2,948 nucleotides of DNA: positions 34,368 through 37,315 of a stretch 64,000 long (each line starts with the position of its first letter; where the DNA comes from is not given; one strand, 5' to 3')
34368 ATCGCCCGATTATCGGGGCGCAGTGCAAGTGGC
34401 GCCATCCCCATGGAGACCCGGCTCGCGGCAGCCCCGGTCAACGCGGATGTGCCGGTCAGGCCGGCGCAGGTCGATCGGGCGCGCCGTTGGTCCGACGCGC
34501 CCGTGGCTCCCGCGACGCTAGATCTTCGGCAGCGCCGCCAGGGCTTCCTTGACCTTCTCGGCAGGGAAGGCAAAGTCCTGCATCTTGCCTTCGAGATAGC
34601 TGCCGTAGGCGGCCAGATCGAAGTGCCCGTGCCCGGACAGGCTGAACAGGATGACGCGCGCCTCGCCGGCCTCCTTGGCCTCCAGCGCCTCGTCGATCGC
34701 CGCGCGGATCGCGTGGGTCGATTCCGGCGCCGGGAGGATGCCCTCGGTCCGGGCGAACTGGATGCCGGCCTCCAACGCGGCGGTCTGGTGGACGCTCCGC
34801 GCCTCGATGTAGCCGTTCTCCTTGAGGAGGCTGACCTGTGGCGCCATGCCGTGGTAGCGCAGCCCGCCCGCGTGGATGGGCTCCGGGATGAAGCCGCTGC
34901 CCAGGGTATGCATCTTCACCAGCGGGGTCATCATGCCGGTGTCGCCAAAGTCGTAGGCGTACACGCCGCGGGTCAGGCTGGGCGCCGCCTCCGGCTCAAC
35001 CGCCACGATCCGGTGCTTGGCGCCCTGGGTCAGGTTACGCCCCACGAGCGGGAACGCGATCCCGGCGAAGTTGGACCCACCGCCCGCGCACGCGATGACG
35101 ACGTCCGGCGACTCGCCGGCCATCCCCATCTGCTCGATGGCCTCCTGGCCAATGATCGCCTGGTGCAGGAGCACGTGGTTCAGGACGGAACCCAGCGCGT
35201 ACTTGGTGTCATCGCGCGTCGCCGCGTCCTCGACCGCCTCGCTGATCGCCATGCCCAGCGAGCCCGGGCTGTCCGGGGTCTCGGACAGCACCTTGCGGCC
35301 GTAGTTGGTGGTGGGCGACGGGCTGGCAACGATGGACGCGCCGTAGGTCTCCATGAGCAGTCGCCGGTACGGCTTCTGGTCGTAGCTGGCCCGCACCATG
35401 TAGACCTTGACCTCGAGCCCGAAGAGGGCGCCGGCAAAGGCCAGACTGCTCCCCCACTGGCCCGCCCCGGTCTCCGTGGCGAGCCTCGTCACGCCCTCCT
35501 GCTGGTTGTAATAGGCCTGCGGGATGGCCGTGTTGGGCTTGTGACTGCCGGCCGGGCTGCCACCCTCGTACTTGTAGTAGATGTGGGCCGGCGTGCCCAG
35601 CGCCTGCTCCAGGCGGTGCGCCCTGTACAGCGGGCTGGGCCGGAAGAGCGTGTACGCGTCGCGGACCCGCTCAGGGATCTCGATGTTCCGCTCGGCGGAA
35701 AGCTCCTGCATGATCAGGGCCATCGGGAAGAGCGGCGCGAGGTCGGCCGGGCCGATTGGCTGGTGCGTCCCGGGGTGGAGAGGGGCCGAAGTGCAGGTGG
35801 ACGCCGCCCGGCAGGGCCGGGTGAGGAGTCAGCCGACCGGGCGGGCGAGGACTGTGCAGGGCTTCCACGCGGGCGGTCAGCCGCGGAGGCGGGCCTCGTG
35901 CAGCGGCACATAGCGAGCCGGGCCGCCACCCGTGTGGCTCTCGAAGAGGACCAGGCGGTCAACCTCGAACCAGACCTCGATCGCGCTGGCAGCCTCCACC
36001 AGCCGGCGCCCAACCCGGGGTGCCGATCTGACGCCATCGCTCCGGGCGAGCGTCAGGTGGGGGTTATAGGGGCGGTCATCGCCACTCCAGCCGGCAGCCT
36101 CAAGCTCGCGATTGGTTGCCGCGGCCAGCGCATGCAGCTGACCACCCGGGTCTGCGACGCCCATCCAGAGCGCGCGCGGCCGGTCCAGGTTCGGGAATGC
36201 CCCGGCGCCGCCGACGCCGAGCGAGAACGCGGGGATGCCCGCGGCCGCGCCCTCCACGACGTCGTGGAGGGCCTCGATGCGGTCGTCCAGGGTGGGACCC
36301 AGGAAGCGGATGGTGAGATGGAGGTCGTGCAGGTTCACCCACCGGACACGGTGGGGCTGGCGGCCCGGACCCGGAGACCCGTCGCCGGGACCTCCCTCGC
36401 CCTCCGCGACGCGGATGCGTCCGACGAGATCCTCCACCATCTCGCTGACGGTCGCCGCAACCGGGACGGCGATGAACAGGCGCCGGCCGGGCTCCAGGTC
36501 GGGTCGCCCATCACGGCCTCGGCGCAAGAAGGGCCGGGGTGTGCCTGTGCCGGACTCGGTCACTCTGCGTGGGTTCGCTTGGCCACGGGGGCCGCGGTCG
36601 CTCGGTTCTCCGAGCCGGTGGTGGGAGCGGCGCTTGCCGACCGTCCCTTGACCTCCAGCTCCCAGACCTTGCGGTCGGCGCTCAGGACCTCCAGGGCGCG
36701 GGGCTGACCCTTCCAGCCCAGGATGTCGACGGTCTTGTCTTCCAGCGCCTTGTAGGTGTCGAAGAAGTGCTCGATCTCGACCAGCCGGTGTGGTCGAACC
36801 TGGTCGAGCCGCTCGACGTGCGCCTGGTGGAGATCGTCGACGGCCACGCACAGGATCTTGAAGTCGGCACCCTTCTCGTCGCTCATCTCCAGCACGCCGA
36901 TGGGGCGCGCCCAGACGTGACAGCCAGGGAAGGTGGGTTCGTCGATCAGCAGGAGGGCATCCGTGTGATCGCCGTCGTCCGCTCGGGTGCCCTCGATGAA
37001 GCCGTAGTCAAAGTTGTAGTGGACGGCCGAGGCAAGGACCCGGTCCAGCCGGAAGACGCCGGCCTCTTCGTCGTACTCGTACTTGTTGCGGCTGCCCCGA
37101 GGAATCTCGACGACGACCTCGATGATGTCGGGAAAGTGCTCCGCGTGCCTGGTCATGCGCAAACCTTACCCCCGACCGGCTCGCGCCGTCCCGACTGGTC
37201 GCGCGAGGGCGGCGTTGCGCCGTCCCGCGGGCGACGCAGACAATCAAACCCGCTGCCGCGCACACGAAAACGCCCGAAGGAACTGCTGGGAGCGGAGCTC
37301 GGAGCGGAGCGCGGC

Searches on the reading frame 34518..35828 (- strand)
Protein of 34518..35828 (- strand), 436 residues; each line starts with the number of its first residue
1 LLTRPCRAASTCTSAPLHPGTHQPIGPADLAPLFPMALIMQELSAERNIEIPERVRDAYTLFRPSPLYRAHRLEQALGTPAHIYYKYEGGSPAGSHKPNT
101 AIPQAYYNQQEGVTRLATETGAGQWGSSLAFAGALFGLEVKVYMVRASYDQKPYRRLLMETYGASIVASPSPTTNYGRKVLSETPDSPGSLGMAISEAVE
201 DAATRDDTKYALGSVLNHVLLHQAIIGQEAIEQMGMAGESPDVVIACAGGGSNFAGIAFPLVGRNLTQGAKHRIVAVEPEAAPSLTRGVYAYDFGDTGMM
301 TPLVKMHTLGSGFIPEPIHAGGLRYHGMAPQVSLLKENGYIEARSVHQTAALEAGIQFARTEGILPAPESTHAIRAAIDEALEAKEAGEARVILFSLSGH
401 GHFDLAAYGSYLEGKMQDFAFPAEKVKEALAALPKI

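Call 52: search_protein_families(library=pfam, proteins=[window:34518-35828:-], max_evalue=0.00001)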
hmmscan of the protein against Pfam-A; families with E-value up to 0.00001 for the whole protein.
window:34518-35828:- (436 aa): 1 family
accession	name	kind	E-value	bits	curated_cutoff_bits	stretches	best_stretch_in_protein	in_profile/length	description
PF00291.31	PALP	-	1.7e-41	143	35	1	62-399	5-295/295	Pyridoxal-phosphate dependent enzyme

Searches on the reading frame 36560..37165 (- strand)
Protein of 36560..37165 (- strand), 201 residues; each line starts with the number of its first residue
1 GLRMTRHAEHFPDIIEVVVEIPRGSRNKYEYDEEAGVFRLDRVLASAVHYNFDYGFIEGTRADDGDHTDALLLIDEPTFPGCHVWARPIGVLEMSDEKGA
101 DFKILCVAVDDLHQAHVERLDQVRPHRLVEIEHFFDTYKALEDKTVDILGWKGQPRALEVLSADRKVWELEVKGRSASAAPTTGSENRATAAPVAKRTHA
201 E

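Call 52: search_protein_families(library=pfam, proteins=[window:36560-37165:-], max_evalue=0.00001)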
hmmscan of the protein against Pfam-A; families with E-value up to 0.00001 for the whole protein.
window:36560-37165:- (201 aa): 1 family
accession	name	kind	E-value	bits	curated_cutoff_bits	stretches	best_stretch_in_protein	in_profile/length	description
PF00719.24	Pyrophosphatase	-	5.8e-49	166.3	23.5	1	17-168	1-152/153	Inorganic pyrophosphatase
